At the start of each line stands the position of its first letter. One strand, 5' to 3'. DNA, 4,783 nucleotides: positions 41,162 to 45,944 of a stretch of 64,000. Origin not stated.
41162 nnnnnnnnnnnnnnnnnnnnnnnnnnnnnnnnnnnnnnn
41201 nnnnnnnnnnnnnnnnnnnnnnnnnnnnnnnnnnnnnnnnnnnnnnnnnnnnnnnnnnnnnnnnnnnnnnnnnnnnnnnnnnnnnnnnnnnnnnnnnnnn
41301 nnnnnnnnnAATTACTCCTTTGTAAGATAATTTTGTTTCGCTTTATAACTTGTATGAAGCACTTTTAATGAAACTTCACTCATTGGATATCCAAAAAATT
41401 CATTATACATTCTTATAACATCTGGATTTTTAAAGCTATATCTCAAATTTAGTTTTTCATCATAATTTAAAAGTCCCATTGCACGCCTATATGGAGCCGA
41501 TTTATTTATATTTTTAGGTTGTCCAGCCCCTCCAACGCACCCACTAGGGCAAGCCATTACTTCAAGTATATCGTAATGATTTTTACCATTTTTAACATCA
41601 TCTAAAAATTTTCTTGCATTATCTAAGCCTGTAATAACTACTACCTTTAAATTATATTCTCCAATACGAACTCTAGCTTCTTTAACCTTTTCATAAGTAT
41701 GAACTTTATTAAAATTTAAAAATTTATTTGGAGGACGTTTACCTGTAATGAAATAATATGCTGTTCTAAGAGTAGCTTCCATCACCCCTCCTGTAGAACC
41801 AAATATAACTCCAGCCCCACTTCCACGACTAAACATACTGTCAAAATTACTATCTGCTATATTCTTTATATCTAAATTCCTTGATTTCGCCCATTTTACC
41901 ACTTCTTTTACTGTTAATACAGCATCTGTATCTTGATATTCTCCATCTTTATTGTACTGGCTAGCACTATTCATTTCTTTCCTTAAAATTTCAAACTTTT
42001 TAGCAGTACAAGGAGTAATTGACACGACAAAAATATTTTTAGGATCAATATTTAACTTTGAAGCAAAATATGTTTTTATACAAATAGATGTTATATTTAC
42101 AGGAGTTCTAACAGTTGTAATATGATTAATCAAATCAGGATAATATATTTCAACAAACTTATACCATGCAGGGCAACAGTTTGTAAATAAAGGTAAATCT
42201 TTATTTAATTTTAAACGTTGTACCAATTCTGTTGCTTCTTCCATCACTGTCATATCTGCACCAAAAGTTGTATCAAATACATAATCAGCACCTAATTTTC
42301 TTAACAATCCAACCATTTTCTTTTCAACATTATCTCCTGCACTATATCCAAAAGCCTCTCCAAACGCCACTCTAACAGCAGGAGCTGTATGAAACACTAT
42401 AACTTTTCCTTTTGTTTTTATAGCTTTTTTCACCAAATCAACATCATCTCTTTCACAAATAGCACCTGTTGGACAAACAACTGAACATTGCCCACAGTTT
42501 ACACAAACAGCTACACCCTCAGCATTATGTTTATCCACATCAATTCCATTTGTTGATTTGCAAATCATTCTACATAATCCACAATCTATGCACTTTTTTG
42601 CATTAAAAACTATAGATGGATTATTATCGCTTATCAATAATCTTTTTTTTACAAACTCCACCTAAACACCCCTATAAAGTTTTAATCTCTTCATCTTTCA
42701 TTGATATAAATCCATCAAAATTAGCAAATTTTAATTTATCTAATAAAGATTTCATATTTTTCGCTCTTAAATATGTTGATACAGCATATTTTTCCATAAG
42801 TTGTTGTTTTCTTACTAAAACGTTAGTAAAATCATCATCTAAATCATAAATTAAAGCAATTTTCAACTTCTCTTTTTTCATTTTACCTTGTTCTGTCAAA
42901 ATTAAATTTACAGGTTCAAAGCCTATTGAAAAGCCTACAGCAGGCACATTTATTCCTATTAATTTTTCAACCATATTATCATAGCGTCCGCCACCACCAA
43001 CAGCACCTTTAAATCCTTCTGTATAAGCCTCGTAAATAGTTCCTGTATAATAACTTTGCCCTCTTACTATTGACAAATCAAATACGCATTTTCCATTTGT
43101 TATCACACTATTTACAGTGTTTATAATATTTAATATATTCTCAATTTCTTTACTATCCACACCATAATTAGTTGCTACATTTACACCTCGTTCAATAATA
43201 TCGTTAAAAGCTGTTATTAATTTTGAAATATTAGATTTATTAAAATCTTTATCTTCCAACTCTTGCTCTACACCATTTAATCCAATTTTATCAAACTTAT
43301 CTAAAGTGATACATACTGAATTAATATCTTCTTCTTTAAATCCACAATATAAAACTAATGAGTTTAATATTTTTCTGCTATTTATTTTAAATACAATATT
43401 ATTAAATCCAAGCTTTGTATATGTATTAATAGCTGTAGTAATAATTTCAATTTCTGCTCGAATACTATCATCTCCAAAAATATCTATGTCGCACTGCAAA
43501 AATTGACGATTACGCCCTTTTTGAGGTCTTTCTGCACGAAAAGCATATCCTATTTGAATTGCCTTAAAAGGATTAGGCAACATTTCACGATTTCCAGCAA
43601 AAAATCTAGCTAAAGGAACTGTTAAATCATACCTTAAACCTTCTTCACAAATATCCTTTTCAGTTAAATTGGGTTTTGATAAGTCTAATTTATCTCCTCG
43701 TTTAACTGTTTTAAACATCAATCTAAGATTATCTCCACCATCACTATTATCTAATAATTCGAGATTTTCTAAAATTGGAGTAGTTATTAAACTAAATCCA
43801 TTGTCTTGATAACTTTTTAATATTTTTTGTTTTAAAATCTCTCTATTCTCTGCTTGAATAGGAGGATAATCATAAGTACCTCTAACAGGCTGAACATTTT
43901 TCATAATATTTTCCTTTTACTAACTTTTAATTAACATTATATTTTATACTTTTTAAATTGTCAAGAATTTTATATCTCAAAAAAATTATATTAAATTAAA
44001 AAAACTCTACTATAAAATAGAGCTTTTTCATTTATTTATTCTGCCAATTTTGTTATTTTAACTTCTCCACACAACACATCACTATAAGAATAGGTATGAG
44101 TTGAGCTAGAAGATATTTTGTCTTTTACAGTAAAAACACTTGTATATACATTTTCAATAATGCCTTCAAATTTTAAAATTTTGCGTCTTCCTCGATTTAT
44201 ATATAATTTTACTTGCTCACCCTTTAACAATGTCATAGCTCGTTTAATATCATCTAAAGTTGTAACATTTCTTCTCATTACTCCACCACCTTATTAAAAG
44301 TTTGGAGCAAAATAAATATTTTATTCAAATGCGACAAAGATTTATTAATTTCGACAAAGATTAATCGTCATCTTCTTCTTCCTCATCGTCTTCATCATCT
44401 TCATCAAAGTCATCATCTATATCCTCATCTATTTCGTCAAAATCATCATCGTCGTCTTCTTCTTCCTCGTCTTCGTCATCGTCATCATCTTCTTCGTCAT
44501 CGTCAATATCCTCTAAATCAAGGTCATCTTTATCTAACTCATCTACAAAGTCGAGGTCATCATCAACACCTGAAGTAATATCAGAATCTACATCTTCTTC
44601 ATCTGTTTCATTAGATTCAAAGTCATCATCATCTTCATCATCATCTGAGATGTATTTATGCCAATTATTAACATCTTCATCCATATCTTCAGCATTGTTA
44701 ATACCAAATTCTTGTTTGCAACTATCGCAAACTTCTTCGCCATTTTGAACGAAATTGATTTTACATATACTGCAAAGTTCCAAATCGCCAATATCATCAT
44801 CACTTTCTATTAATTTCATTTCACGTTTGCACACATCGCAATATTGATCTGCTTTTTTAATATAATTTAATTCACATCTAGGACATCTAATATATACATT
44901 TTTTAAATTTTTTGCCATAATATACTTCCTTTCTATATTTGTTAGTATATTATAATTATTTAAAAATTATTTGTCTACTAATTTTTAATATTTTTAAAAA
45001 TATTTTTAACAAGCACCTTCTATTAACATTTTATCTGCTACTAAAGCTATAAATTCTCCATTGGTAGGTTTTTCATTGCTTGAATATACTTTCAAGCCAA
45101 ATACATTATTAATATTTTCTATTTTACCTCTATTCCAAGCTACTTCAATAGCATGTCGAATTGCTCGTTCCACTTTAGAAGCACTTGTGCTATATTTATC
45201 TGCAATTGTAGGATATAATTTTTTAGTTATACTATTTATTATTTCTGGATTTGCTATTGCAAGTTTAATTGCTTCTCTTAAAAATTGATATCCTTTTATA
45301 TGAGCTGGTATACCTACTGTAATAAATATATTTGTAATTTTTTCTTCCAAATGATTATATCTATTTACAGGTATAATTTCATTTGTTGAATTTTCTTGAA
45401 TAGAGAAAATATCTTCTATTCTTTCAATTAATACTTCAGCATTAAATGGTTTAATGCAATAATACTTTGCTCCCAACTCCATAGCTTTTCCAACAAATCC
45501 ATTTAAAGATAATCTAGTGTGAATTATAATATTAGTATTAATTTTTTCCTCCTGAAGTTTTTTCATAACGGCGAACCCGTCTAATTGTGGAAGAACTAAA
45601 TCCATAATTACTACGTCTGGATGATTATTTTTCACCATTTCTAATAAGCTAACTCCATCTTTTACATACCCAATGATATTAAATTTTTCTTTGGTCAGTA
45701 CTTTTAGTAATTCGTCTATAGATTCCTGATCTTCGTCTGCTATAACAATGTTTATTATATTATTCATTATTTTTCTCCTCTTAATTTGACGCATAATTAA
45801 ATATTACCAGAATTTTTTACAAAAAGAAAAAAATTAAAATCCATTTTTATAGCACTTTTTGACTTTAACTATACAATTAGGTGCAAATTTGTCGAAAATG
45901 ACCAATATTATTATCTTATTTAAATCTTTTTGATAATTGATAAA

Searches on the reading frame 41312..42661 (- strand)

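Call 53: search_protein_families(library=pfam, proteins=[window:41312-42661:-], max_evalue=0.001)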
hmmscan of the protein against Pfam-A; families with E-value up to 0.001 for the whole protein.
window:41312-42661:- (449 aa): 11 families
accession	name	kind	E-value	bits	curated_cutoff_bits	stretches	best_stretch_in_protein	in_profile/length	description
PF02906.19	Fe_hyd_lg_C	-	3.2e-86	289.4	22.1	1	87-379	2-245/245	Iron only hydrogenase large subunit, C-terminal domain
PF02256.22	Fe_hyd_SSU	-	1.5e-14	54.2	24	1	392-442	6-56/56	Iron hydrogenase small subunit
PF14697.11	Fer4_21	-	3.9e-05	24.1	35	1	20-68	4-57/59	4Fe-4S dicluster domain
PF00037.32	Fer4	-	5.4e-05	23.3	21.1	0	53-68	8-23/24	4Fe-4S binding domain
PF12797.12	Fer4_2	-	0.0001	22.4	24.5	0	17-35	3-21/22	4Fe-4S binding domain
PF12838.12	Fer4_7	-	0.00014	22.7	27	1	23-67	1-52/52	4Fe-4S dicluster domain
PF17179.9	Fer4_22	-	0.00016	22.9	27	0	53-75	2-24/95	4Fe-4S dicluster domain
PF12837.12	Fer4_6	-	0.0002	21.6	25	0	53-68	9-24/24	4Fe-4S binding domain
PF13484.11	Fer4_16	-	0.00026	22.2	30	0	53-75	2-25/66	4Fe-4S double cluster binding domain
PF13237.11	Fer4_10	-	0.00036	20.8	25.5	1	17-64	2-53/53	4Fe-4S dicluster domain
PF13183.11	Fer4_8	-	0.00066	20.6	27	0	46-66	47-67/68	4Fe-4S dicluster domain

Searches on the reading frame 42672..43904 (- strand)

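Call 53: search_protein_families(library=pfam, proteins=[window:42672-43904:-], max_evalue=0.001)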
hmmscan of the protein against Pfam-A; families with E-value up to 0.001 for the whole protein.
window:42672-43904:- (410 aa): 2 families
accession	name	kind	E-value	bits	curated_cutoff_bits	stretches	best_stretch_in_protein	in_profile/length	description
PF13393.11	tRNA-synt_His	-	1.4e-43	149.7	25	1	10-331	2-307/308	Histidyl-tRNA synthetase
PF00587.30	tRNA-synt_2b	-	1.3e-05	25.8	29.3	1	112-186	36-110/179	tRNA synthetase class II core domain (G, H, P, S and T)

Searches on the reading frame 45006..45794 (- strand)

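Call 53: search_protein_families(library=pfam, proteins=[window:45006-45794:-], max_evalue=0.001)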
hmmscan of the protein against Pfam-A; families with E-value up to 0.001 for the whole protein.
window:45006-45794:- (262 aa): 2 families
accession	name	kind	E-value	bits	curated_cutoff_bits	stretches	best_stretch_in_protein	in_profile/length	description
PF08769.17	Spo0A_C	-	1e-40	138.4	25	1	153-255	1-103/104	Sporulation initiation factor Spo0A C terminal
PF00072.30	Response_reg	-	8.9e-23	81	30.2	1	16-127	1-111/111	Response regulator receiver domain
